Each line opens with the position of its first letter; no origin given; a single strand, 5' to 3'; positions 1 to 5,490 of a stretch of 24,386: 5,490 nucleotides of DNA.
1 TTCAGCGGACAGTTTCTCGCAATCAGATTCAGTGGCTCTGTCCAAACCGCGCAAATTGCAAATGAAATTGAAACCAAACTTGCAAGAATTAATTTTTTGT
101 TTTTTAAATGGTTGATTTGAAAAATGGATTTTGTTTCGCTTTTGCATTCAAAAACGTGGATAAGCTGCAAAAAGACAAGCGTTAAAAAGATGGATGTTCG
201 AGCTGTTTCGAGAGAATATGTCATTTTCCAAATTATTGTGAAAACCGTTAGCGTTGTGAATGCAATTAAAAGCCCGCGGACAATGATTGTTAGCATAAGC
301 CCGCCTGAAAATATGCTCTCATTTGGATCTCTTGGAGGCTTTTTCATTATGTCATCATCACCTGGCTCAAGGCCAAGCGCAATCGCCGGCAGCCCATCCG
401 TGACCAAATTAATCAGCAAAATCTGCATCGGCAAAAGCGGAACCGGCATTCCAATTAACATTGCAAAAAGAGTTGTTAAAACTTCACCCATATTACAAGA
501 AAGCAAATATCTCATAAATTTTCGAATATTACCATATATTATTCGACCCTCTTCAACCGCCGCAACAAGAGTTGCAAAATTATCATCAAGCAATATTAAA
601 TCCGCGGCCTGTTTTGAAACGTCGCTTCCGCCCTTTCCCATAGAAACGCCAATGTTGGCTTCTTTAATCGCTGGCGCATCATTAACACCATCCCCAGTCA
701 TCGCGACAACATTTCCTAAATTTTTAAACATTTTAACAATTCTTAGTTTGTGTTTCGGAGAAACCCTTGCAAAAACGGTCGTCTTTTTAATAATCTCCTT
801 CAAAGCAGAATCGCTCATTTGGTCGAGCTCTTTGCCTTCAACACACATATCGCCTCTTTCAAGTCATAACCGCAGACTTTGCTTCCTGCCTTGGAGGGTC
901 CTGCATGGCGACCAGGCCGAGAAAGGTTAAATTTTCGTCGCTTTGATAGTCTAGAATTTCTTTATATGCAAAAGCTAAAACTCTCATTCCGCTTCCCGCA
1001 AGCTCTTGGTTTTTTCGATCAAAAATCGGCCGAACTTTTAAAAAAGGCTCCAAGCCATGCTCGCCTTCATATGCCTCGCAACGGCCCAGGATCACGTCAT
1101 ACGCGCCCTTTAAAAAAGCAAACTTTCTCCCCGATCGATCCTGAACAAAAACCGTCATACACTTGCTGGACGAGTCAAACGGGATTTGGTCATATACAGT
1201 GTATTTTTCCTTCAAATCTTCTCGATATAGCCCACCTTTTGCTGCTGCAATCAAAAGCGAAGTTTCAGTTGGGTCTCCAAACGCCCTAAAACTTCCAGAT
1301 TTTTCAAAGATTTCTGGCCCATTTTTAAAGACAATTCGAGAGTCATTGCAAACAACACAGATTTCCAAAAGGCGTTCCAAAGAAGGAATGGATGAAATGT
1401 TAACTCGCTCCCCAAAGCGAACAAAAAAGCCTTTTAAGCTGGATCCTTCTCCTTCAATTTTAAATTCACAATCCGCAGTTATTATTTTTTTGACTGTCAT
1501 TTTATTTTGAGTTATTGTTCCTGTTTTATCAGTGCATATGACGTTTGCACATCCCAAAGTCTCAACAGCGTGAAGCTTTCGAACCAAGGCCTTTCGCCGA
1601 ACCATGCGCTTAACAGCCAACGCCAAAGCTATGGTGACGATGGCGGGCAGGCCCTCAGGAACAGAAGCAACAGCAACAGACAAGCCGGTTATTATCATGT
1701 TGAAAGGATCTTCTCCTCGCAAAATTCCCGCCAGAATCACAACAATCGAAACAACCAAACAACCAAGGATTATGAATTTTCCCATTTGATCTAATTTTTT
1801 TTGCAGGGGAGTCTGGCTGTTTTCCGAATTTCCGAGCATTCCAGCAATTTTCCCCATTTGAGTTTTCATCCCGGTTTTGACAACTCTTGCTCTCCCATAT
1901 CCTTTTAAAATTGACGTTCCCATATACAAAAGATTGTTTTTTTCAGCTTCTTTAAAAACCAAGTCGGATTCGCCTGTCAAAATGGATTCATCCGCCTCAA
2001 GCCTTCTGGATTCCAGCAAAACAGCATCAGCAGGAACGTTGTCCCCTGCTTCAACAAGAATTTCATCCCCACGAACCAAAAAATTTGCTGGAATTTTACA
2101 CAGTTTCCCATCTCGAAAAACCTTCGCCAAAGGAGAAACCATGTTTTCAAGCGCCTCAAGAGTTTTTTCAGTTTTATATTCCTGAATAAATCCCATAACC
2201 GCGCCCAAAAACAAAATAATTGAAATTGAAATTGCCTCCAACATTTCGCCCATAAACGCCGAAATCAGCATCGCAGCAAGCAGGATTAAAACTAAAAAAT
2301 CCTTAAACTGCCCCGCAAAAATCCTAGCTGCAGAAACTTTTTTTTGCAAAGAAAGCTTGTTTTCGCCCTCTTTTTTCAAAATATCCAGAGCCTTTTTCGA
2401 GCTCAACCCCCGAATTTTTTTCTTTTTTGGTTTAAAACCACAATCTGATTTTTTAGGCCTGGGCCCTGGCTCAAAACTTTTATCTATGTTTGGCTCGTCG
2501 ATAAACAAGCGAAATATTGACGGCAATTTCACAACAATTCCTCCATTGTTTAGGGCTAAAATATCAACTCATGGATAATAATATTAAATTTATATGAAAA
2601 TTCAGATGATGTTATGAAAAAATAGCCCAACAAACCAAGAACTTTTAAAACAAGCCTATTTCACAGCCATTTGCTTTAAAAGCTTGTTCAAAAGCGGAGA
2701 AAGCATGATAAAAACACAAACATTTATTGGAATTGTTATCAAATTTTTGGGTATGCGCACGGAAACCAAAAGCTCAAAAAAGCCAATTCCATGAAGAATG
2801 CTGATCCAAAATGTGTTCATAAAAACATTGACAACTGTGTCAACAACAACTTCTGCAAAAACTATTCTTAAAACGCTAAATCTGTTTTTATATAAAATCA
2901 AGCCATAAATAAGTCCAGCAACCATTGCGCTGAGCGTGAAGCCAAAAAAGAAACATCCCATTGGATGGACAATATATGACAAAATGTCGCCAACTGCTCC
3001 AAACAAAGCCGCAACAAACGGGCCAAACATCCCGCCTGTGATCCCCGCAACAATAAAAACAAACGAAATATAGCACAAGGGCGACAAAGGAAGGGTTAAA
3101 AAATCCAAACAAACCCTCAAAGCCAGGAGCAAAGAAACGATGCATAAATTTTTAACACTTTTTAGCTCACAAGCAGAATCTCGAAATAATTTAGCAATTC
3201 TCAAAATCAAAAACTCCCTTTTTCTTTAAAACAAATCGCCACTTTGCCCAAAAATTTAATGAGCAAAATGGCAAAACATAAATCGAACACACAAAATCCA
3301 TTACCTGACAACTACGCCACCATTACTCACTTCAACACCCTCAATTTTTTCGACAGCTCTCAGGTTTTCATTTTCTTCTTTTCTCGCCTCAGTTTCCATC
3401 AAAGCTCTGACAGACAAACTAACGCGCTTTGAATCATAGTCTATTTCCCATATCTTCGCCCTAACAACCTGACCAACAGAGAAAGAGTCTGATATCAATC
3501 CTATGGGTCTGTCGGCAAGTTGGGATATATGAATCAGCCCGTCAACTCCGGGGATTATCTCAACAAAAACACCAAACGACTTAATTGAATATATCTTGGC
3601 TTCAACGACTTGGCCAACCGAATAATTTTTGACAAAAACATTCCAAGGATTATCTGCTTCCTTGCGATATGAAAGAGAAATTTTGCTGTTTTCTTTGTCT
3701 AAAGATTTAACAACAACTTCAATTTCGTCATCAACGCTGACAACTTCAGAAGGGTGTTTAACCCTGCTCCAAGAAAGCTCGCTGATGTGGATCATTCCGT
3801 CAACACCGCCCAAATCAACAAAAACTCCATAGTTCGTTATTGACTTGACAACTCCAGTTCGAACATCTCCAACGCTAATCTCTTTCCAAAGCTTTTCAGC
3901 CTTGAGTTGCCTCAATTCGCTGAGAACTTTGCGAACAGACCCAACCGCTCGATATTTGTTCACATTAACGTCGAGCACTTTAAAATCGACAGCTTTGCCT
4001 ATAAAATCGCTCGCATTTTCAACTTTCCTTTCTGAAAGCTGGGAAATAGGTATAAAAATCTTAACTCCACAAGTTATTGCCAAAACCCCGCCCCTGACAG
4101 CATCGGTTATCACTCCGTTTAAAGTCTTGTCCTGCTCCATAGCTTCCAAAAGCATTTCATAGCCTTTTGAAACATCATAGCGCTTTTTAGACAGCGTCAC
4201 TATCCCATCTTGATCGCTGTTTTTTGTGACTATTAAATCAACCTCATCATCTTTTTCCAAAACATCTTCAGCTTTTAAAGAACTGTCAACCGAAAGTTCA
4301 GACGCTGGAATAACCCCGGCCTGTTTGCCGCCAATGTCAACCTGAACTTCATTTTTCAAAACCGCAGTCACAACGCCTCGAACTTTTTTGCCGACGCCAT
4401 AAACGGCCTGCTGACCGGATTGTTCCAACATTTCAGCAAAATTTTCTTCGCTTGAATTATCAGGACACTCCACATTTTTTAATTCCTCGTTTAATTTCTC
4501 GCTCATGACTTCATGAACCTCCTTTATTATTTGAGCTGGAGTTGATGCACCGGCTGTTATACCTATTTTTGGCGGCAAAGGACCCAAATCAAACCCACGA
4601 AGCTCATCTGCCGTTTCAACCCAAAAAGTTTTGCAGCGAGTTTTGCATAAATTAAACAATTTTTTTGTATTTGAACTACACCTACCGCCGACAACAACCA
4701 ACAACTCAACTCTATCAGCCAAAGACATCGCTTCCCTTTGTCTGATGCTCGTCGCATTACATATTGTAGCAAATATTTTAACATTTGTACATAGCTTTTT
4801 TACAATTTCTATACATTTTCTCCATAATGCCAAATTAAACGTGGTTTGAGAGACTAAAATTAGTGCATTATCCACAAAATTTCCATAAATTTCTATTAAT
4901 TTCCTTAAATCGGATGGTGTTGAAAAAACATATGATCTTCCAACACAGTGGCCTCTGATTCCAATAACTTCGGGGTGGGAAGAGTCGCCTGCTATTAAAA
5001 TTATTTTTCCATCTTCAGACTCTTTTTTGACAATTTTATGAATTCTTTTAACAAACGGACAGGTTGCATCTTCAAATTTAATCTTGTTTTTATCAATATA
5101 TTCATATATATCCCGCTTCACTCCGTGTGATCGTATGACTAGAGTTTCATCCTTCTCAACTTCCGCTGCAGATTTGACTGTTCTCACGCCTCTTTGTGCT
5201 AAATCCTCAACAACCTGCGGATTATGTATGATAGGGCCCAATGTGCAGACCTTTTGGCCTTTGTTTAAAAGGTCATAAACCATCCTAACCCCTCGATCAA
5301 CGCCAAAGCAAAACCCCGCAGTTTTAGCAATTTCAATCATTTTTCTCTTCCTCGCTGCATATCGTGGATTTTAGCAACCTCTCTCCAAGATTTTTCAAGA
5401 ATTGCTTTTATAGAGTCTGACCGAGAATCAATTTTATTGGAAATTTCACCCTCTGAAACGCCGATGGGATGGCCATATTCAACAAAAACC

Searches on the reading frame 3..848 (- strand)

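Call 3: search_protein_families(library=pfam, proteins=[window:3-848:-])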
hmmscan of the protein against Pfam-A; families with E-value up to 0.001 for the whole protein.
window:3-848:- (282 aa): 2 families
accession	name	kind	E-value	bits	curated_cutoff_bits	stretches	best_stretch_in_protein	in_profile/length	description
PF00689.26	Cation_ATPase_C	-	7.7e-46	156.5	27.3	1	135-276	1-144/175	Cation transporting ATPase, C-terminus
PF00702.32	Hydrolase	-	5.9e-06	27.2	26.4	1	23-65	149-191/191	haloacid dehalogenase-like hydrolase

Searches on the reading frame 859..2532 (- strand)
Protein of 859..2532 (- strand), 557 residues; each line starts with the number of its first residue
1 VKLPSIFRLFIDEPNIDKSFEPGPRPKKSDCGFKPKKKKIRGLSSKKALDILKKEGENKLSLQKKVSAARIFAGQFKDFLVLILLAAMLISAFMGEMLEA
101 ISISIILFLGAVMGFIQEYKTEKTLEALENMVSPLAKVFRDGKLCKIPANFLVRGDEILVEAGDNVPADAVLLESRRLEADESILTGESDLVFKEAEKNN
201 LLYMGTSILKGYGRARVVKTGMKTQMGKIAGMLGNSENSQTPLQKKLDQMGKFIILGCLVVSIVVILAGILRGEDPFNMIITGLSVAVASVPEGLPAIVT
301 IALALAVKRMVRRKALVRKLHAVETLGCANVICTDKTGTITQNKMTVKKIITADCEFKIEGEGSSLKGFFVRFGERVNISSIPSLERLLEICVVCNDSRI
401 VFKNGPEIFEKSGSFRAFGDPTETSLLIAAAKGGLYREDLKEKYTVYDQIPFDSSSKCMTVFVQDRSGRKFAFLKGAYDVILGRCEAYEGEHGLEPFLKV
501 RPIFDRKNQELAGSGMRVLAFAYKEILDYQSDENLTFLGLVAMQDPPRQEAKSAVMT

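Call 3: search_protein_families(library=pfam, proteins=[window:859-2532:-])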
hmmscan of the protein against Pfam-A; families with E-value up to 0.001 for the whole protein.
window:859-2532:- (557 aa): 3 families
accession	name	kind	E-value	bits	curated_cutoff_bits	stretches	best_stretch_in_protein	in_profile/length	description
PF00122.25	E1-E2_ATPase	-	1.2e-50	172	28.1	1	131-313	2-181/181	E1-E2 ATPase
PF13246.12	Cation_ATPase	-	1.7e-18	66.9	21.7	1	394-487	2-90/91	Cation transport ATPase (P-type)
PF00690.31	Cation_ATPase_N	-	9.9e-12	44.8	20.4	1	41-91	19-69/69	Cation transporter/ATPase, N-terminus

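Call 36: find_homologous_proteins(query=window:859-2532:-, region=380-557)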
Query window:859-2532:-, residues 380-557 (178 aa): 2436 proteins with E <= 0.001 among 2947 candidates; the best 120 are listed. Only proteins of 306 to 975 residues were searched: fused or split forms outside these lengths cannot appear, so this answer is no evidence that the protein stands alone or is whole; lengths 'longer' or 'shorter' looks for them.
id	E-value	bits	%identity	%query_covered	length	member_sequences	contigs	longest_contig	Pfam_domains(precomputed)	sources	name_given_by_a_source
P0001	6.7e-103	360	93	100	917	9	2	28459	PF00702.33,PF13246.13,PF00689.27,PF00690.32,PF00122.26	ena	-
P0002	1.7e-75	270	73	98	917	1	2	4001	PF00702.33,PF13246.13,PF00689.27,PF00690.32,PF00122.26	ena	-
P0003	8.5e-55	203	56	100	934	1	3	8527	PF00702.33,PF13246.13,PF00689.27,PF00690.32,PF00122.26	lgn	-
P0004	1.8e-53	199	55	100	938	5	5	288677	PF00702.33,PF13246.13,PF00689.27,PF00690.32,PF00122.26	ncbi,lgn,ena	-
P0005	5.7e-52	194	54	100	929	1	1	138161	PF00702.33,PF13246.13,PF00689.27,PF00690.32,PF00122.26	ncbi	-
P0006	1.2e-51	193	54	100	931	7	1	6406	PF00702.33,PF13246.13,PF00689.27,PF00690.32,PF00122.26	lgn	-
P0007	7.5e-51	190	55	98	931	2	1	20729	PF00702.33,PF13246.13,PF00689.27,PF00690.32,PF00122.26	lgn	-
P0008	1.8e-50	189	55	98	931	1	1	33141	PF00702.33,PF13246.13,PF00689.27,PF00690.32,PF00122.26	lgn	-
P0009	6.0e-50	187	53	100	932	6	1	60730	PF00702.33,PF13246.13,PF00689.27,PF00690.32,PF00122.26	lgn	-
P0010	4.4e-41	158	85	56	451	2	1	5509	PF00702.33,PF13246.13,PF00689.27,PF08282.19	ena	-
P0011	2.5e-39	153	48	97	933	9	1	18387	PF00702.33,PF13246.13,PF00689.27,PF00690.32,PF00122.26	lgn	-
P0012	3.7e-39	152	53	97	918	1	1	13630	PF00702.33,PF13246.13,PF00689.27,PF00690.32,PF00122.26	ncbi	-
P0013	8.1e-39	151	48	98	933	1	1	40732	PF00702.33,PF13246.13,PF00689.27,PF00690.32,PF00122.26,PF12710.14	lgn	-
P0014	6.3e-37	145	45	97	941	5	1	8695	PF00702.33,PF13246.13,PF00689.27,PF00690.32,PF00122.26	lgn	-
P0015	1.9e-36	143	50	96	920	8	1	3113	PF00702.33,PF13246.13,PF00689.27,PF00690.32,PF00122.26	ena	-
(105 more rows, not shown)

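Call 37: list_cluster_members(proteins=[P0001])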
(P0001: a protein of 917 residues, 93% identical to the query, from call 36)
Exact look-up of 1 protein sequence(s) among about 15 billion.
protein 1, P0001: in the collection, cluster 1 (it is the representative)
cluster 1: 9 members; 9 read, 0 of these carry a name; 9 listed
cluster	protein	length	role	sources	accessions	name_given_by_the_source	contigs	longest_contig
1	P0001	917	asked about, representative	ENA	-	-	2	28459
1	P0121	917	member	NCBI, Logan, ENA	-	-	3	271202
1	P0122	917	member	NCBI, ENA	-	-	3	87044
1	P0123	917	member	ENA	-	-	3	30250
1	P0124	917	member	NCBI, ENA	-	-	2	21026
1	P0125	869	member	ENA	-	-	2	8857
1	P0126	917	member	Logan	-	-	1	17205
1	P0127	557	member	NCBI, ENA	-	-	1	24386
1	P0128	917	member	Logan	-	-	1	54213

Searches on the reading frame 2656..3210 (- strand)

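Call 3: search_protein_families(library=pfam, proteins=[window:2656-3210:-])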
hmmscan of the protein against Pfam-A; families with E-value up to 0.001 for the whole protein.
window:2656-3210:- (184 aa): 2 families
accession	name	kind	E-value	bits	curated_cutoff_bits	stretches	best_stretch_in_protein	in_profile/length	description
PF12822.12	ECF_trnsprt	-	3.8e-16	60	30.7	1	20-170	1-168/169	ECF transporter, substrate-specific component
PF07155.17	ECF-ribofla_trS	-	2e-09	38.1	26.7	1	18-173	3-169/172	ECF-type riboflavin transporter, S component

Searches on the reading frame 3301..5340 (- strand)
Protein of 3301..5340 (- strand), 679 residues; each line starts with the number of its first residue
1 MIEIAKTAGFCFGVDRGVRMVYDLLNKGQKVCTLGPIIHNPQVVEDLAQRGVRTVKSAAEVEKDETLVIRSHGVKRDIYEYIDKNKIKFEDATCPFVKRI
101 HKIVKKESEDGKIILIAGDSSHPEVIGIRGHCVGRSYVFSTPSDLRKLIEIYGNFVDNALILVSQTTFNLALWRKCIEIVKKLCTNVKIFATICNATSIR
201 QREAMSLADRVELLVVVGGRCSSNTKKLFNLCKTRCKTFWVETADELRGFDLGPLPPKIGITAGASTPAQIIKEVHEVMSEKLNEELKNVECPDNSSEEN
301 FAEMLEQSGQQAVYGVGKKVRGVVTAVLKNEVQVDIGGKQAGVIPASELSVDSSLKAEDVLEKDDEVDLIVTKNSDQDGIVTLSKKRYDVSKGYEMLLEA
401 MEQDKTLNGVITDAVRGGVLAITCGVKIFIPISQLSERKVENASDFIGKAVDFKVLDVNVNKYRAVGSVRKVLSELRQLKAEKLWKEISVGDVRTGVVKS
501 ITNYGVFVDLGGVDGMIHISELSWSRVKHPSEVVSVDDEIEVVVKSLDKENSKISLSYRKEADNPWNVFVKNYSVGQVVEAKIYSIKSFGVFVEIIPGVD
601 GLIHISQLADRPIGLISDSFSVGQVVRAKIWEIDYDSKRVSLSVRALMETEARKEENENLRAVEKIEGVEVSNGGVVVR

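Call 4: search_protein_families(library=pfam, proteins=[window:3301-5340:-])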
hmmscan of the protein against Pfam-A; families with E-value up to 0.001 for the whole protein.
window:3301-5340:- (679 aa): 4 families
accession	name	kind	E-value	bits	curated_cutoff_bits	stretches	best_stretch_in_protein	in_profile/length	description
PF02401.23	LYTB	-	1.6e-86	290.3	24.5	1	2-279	1-266/267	LytB protein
PF00575.29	S1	-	1.7e-57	192.1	22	4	489-559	3-74/74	S1 RNA binding domain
PF23459.1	S1_RRP5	-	1.3e-16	61.4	27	2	576-644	4-72/72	RRP5 S1 domain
PF21710.3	Spt6_S1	-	8e-09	36.1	27.5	1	574-645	15-87/91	Spt6, S1/OB domain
